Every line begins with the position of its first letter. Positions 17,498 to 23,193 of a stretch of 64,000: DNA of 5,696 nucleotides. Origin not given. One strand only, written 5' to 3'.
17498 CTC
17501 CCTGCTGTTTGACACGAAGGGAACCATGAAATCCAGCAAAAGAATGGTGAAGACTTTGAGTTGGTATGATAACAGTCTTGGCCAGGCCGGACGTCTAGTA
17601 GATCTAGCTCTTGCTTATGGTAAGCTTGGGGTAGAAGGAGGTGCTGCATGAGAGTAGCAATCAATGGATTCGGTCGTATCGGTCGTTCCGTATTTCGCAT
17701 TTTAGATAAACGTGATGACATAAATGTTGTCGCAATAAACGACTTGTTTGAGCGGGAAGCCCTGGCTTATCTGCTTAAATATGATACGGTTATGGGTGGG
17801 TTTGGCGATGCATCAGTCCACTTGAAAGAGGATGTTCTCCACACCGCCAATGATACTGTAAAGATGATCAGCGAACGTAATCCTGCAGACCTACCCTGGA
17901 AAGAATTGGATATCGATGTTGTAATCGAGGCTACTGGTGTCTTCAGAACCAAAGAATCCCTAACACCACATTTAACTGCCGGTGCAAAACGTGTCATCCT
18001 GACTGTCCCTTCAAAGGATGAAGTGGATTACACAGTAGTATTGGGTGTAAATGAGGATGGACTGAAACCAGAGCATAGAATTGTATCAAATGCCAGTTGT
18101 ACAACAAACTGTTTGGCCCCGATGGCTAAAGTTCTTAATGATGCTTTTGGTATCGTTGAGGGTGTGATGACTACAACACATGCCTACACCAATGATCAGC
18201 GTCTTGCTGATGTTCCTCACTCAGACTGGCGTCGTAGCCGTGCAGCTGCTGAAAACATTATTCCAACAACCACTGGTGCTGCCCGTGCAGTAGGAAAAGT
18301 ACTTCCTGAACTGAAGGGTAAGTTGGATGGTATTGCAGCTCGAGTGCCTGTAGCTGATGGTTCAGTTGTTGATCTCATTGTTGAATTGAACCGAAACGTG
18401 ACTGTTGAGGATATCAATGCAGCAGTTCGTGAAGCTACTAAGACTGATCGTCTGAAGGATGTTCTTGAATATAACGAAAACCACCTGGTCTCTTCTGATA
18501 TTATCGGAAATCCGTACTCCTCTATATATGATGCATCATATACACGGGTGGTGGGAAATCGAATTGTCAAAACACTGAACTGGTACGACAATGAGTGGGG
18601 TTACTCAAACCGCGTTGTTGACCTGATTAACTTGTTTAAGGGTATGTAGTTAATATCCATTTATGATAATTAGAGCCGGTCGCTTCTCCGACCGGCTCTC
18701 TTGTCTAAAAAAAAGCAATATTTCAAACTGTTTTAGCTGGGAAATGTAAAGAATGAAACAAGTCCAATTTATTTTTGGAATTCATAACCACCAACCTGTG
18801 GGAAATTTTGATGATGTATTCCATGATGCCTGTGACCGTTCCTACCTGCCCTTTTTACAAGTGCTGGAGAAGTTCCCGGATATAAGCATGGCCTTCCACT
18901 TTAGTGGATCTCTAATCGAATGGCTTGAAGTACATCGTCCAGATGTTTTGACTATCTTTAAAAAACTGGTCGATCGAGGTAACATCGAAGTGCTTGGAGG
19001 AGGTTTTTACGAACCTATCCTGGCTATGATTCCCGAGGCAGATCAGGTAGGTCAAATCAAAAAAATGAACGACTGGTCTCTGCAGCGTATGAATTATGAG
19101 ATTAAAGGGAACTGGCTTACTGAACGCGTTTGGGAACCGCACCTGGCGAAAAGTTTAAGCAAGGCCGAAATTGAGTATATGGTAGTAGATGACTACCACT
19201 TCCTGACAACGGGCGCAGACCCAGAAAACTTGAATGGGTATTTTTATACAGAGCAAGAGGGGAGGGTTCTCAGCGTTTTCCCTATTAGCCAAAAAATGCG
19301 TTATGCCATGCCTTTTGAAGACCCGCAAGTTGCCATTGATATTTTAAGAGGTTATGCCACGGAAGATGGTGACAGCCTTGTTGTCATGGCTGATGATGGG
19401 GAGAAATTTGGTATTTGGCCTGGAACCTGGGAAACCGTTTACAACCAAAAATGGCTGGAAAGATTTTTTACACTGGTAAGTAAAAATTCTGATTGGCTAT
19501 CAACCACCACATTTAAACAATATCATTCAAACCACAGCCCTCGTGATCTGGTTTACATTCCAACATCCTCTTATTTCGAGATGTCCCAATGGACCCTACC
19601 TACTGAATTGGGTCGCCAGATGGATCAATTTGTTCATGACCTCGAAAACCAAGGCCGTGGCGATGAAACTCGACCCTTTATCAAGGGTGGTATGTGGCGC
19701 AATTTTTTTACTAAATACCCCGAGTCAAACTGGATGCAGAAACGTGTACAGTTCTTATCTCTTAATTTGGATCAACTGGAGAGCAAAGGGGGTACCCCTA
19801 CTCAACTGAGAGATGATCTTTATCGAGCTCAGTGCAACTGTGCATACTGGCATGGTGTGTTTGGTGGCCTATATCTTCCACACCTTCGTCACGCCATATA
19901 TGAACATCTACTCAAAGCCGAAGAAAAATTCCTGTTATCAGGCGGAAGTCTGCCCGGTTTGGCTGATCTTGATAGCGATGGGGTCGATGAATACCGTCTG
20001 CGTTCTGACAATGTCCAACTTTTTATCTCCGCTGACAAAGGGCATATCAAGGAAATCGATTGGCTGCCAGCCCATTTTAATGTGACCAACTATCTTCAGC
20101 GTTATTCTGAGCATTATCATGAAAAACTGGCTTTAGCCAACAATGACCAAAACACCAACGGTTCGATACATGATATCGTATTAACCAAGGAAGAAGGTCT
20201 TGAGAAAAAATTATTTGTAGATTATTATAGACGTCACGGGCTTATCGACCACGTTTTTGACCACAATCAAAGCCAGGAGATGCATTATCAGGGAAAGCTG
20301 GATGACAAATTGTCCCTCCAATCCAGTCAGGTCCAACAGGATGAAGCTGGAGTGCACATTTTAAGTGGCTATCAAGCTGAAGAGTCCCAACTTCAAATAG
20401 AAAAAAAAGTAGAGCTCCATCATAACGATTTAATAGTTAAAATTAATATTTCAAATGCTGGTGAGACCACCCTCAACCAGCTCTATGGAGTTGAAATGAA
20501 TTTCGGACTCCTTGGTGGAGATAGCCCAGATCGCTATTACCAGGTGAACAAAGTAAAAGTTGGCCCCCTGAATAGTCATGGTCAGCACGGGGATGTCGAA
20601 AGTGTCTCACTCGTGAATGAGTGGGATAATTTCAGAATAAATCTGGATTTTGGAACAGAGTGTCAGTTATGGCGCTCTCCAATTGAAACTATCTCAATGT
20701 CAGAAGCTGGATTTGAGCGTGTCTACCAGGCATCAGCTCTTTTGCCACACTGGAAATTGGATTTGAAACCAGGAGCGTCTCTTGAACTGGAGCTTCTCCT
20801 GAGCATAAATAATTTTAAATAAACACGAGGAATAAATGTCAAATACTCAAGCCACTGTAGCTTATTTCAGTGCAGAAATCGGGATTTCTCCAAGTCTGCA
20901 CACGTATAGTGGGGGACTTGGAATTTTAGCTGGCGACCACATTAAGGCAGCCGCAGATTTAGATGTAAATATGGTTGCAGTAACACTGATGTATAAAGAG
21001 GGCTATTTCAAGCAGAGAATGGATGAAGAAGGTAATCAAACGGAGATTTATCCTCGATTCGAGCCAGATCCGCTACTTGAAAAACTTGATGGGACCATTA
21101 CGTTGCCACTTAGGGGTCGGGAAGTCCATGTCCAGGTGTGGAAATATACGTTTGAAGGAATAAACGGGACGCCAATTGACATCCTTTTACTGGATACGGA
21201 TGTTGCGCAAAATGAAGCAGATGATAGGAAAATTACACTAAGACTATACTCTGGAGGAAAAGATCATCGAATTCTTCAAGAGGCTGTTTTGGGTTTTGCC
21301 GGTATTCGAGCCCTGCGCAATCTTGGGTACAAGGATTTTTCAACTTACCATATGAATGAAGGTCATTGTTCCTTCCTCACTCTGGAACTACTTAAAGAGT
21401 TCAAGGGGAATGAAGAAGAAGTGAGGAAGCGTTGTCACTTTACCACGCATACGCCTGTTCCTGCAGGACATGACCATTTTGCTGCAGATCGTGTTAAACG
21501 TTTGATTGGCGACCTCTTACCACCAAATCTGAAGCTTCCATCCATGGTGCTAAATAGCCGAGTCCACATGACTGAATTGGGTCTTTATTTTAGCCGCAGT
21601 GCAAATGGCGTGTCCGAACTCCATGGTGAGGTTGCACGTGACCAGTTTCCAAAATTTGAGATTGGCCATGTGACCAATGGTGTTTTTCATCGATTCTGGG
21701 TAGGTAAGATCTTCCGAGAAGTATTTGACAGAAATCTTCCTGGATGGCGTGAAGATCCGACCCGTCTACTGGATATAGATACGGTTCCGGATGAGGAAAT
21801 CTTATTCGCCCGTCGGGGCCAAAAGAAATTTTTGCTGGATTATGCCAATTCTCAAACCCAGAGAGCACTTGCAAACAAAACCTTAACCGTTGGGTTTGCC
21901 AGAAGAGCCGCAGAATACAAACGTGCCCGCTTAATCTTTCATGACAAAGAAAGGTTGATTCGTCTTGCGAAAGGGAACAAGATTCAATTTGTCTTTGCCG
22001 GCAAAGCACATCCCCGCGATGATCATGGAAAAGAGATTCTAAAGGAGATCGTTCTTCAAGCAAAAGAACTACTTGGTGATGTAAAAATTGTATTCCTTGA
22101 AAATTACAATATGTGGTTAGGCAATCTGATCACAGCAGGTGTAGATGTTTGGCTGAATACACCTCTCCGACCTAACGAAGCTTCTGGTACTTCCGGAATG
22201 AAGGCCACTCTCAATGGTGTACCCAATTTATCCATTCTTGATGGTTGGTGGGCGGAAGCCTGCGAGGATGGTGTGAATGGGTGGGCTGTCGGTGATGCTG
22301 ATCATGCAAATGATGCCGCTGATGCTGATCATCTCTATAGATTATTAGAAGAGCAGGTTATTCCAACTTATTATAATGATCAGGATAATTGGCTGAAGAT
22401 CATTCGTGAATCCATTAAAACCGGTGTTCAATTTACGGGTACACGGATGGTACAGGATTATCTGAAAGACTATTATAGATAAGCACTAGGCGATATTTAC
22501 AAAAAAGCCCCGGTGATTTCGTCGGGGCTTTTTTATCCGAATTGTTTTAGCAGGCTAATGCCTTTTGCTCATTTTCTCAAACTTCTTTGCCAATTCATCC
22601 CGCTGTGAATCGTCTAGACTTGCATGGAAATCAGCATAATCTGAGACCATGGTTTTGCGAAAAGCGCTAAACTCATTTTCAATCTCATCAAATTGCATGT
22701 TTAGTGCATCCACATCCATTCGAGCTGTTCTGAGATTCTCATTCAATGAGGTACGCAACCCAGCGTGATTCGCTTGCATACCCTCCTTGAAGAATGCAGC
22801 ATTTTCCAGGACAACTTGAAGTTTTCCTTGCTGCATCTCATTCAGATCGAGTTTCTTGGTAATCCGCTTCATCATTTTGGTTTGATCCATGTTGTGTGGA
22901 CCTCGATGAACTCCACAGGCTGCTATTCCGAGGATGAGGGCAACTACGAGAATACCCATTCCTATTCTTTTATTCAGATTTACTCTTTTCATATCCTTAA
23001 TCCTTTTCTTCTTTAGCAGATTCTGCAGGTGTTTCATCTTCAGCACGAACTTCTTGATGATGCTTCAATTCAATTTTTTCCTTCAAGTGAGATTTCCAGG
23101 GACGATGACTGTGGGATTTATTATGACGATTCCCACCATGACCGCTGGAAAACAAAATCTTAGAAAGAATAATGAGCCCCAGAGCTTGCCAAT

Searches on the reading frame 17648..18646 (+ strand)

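Call 33: search_protein_families(library=ncbifam, max_evalue=1e-8, proteins=[window:17648-18646:+])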
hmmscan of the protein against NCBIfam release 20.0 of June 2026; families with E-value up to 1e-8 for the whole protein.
window:17648-18646:+ (333 aa): 9 families
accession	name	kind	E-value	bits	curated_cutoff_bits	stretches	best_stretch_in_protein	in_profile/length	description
TIGR01534.1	GAPDH-I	equivalog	1.7e-132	441.6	367.2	1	2-325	1-330/330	type I glyceraldehyde-3-phosphate dehydrogenase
NF005830.0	PRK07729.1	equivalog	4.9e-130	433.4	546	1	2-329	4-329/343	glyceraldehyde-3-phosphate dehydrogenase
NF005641.0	PRK07403.1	equivalog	9e-120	399.9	616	1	1-329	2-331/337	type I glyceraldehyde-3-phosphate dehydrogenase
NF011954.0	PRK15425.1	equivalog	4.5e-109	364.5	662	1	2-328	4-327/331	glyceraldehyde-3-phosphate dehydrogenase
NF010058.0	PRK13535.1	equivalog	1.3e-106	356.5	539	1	1-326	3-329/339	erythrose-4-phosphate dehydrogenase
NF033735.1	G3PDH_Arsen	exception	2.1e-106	356.1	450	1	3-326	1-322/323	ArsJ-associated glyceraldehyde-3-phosphate dehydrogenase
TIGR01532.1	E4PD_g-proteo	equivalog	5e-103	344.8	530.55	1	2-325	1-325/325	erythrose-4-phosphate dehydrogenase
NF006512.0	PRK08955.1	equivalog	3.5e-96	322.4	563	1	2-328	4-328/334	glyceraldehyde-3-phosphate dehydrogenase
NF006139.0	PRK08289.1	equivalog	3.8e-85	286.3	431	1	3-329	131-468/480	glyceraldehyde-3-phosphate dehydrogenase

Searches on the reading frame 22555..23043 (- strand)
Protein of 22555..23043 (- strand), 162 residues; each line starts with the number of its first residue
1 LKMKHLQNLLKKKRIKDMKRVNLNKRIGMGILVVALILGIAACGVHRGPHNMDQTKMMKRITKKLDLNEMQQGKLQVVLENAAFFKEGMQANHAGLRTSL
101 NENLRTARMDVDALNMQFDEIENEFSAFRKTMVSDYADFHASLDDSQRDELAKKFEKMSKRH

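Call 33: search_protein_families(library=ncbifam, max_evalue=1e-8, proteins=[window:22555-23043:-])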
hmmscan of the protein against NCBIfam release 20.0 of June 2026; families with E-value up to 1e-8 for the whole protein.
window:22555-23043:- (162 aa): 0 families

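Call 56: search_protein_families(library=pfam, max_evalue=0.001, proteins=[window:22555-23043:-])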
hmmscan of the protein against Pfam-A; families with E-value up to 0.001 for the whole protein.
window:22555-23043:- (162 aa): 1 family
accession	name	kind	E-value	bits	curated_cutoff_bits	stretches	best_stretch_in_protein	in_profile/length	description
PF13801.11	Metal_resist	-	1e-05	26.1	29.2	1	33-149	10-124/125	Heavy-metal resistance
